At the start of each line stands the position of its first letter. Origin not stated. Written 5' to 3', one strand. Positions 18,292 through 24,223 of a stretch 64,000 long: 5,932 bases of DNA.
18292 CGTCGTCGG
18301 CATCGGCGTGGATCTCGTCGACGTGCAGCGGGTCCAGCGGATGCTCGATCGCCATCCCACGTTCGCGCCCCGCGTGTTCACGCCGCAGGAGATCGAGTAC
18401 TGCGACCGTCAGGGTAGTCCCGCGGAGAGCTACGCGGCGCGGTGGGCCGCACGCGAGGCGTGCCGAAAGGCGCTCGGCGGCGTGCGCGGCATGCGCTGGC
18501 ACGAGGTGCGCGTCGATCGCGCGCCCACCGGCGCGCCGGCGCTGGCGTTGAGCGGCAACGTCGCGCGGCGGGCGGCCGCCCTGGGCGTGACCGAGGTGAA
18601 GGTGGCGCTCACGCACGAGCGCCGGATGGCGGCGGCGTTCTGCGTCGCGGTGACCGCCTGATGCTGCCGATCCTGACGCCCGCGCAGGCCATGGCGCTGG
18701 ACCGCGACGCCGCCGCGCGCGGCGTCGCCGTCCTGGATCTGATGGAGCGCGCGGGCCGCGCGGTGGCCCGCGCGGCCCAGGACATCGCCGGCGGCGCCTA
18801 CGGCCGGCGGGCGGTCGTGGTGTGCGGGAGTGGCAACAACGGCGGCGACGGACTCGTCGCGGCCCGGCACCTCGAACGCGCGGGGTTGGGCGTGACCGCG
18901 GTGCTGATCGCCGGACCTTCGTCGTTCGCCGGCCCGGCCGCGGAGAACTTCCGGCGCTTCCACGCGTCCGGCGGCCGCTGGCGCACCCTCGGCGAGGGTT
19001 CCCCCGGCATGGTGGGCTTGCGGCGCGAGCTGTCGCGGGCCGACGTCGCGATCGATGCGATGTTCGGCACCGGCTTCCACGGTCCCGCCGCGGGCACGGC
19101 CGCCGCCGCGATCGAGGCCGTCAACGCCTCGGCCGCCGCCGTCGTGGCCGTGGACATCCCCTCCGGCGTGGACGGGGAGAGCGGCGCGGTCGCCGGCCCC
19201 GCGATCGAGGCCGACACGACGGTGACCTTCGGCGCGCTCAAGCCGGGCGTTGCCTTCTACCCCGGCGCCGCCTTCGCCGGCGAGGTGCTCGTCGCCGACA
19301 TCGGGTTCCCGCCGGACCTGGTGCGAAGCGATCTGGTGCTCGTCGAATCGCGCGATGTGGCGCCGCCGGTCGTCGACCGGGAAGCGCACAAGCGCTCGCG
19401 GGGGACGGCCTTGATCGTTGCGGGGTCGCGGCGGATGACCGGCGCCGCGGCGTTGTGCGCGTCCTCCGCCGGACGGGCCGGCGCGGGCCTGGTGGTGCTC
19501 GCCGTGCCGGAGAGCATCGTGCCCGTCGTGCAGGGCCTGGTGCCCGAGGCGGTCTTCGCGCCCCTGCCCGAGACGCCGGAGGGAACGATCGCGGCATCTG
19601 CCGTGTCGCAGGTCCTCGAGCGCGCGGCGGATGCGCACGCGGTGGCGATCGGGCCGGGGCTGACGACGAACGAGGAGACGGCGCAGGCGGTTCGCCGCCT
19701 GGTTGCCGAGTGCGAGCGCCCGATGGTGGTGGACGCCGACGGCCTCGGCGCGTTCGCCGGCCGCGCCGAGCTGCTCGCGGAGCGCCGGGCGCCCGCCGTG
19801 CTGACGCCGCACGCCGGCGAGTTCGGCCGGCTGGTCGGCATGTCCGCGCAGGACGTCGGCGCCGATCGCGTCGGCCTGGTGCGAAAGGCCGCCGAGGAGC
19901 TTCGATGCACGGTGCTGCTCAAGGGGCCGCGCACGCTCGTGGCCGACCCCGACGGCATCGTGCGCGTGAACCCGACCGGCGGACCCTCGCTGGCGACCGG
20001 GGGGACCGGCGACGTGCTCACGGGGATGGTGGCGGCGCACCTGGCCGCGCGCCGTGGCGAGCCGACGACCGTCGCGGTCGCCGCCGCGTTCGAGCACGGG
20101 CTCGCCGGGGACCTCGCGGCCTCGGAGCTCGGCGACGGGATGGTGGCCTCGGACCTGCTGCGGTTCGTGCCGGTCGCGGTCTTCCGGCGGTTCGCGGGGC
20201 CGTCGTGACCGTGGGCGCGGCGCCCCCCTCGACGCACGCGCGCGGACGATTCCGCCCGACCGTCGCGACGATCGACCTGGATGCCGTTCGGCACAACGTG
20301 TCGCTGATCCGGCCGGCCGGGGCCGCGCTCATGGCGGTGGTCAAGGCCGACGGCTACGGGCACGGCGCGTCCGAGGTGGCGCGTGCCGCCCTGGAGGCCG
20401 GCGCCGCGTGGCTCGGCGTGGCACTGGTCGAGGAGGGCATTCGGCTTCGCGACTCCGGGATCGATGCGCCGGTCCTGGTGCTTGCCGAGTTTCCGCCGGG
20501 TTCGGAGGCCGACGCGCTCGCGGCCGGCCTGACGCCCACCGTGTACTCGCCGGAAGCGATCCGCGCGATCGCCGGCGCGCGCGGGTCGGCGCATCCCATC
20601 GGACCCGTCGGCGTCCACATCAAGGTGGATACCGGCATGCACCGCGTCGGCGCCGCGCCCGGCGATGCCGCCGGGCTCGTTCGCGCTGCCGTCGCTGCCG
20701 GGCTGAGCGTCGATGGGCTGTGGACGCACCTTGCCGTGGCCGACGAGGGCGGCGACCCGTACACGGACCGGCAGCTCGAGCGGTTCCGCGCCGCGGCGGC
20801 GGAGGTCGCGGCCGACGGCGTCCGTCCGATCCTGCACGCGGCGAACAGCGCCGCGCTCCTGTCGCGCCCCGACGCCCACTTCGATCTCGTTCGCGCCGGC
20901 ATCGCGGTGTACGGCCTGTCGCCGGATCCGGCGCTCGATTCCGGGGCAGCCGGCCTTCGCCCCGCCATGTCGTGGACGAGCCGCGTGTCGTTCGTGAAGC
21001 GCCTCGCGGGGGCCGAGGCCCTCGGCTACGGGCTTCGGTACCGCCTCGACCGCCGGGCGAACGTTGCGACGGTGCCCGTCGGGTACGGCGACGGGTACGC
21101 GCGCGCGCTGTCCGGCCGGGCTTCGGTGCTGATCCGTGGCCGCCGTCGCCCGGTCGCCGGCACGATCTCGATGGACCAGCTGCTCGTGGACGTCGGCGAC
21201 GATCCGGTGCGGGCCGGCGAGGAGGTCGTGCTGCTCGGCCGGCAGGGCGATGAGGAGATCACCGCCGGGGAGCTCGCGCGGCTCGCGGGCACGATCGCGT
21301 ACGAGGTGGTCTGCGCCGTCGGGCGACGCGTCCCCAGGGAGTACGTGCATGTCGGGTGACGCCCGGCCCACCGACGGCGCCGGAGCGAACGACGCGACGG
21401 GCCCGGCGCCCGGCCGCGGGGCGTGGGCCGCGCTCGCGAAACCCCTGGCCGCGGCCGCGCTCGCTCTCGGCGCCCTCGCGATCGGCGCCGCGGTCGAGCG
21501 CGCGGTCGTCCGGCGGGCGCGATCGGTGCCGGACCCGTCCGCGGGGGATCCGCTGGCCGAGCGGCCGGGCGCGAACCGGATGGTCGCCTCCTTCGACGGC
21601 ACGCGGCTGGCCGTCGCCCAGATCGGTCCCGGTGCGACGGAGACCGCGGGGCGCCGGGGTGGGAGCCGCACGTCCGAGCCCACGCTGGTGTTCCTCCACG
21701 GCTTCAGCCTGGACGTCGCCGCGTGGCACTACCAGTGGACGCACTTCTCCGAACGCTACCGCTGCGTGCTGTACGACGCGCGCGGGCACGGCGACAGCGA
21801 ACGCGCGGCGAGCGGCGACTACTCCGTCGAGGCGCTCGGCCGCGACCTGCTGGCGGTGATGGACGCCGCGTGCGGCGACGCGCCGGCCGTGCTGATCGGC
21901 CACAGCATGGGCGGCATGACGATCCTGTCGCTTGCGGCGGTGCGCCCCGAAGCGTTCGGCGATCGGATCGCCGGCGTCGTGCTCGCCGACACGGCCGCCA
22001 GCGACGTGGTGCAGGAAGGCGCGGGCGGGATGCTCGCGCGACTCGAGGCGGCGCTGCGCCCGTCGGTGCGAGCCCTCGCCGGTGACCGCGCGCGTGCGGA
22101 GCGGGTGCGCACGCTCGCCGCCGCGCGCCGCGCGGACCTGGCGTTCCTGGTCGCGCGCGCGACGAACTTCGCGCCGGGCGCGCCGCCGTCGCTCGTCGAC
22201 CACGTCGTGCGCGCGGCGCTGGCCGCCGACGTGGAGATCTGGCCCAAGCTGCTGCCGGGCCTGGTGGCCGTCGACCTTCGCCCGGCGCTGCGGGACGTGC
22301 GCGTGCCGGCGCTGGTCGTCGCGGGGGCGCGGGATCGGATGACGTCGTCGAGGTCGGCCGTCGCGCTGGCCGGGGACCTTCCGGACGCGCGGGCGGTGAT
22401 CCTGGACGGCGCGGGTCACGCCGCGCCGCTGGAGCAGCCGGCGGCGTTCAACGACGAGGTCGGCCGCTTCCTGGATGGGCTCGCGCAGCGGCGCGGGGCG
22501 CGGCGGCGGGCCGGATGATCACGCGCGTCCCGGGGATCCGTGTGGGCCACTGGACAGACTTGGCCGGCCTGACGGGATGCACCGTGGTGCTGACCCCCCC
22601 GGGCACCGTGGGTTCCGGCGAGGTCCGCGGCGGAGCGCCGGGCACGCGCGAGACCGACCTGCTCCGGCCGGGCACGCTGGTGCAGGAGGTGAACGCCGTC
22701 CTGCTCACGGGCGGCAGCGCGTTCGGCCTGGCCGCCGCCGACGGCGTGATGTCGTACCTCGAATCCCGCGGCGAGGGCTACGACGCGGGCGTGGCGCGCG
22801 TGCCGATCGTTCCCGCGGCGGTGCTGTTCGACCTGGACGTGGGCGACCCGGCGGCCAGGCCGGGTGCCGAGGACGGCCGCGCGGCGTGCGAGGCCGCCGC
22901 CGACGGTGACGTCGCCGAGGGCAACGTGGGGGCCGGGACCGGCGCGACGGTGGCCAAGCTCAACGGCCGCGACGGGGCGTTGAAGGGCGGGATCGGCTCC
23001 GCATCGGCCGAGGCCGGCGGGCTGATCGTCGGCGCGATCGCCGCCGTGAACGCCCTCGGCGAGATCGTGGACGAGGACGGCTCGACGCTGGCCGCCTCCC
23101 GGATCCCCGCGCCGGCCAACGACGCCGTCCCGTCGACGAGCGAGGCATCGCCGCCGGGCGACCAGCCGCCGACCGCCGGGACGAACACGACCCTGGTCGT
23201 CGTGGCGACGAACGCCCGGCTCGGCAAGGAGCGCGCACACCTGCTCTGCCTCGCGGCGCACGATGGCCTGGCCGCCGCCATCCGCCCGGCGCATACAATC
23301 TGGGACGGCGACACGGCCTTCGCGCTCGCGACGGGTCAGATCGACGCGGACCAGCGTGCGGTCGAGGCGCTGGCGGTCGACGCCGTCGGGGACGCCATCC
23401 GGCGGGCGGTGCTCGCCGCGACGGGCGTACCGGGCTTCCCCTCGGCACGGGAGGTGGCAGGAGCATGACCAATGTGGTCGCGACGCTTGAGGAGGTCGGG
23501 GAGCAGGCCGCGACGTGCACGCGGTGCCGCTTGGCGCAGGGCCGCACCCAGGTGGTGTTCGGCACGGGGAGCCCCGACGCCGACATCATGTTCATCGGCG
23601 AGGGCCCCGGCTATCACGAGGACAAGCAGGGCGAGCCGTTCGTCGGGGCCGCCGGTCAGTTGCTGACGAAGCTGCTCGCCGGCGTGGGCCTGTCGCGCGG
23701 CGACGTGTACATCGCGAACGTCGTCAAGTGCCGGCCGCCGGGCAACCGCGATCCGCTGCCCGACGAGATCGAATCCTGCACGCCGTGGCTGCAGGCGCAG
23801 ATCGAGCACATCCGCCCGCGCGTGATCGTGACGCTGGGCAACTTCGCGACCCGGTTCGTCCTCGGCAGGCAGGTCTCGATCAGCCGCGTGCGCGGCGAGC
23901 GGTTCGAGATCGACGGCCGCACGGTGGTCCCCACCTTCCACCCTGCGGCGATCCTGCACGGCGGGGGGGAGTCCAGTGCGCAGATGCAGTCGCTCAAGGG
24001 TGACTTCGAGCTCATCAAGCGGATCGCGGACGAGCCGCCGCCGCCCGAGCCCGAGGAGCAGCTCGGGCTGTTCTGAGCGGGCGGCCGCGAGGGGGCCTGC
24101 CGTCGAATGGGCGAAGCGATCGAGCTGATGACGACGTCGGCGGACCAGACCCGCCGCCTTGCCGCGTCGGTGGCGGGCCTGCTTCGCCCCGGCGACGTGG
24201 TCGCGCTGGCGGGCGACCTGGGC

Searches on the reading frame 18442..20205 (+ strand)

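Call 74: search_protein_families(library=pfam, proteins=[window:18442-20205:+], max_evalue=0.00001)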
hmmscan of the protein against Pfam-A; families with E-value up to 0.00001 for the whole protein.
window:18442-20205:+ (588 aa): 3 families
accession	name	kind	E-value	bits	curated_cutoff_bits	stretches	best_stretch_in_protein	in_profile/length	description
PF01256.23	Carb_kinase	-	2.2e-58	198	27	1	324-575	2-239/242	NAD(P)H-hydrate dehydratase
PF03853.21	YjeF_N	-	2.7e-48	164.6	24.9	1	99-269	3-169/169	YjeF-related protein N-terminus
PF02110.20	HK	-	3.1e-08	33.8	27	1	392-563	46-226/247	Hydroxyethylthiazole kinase family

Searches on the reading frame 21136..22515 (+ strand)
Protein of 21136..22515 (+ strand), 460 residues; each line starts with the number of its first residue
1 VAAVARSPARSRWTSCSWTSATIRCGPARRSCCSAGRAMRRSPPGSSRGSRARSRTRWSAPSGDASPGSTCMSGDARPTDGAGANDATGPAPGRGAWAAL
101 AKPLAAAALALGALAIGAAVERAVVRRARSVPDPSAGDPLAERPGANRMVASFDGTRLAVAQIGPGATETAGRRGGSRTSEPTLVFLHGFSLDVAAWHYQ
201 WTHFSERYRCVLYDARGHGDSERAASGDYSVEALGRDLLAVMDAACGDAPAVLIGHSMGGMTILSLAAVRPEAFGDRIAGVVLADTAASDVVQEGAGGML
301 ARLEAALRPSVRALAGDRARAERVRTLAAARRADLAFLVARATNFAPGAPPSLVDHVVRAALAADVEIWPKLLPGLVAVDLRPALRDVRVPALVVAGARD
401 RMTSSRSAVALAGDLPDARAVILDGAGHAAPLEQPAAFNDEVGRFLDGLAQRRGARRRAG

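Call 74: search_protein_families(library=pfam, proteins=[window:21136-22515:+], max_evalue=0.00001)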
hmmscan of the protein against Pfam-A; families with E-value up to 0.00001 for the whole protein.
window:21136-22515:+ (460 aa): 4 families
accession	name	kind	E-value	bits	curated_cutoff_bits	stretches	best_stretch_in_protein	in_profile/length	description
PF00561.26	Abhydrolase_1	-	3.9e-28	99.2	25.8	1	182-434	1-244/245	alpha/beta hydrolase fold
PF12697.13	Abhydrolase_6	-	2.9e-25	90.7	26.3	1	184-440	1-216/217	Alpha/beta hydrolase family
PF12146.15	Hydrolase_4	-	1.9e-15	57.2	27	1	183-289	6-112/239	Serine aminopeptidase, S33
PF08386.16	Abhydrolase_4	-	3.1e-06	27.7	21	0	389-447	34-92/103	TAP-like protein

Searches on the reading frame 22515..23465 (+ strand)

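Call 74: search_protein_families(library=pfam, proteins=[window:22515-23465:+], max_evalue=0.00001)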
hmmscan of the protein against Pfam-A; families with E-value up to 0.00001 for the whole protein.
window:22515-23465:+ (317 aa): 1 family
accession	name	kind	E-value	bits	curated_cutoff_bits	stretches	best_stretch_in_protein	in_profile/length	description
PF03576.19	Peptidase_S58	-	2.7e-43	149.1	23.9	1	2-308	3-302/307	Peptidase family S58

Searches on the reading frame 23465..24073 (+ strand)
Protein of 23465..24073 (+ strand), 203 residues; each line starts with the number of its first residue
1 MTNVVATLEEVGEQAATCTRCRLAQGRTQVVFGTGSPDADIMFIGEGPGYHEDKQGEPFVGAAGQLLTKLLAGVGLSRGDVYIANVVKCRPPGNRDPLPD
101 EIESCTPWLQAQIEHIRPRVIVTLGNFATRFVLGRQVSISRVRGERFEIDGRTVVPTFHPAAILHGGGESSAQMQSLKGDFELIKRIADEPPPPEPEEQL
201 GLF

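Call 74: search_protein_families(library=pfam, proteins=[window:23465-24073:+], max_evalue=0.00001)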
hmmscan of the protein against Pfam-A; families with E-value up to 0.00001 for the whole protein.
window:23465-24073:+ (203 aa): 1 family
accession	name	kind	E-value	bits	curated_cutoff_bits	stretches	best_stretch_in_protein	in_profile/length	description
PF03167.25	UDG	-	3.9e-38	131.2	24.3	1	32-168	1-126/141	Uracil DNA glycosylase superfamily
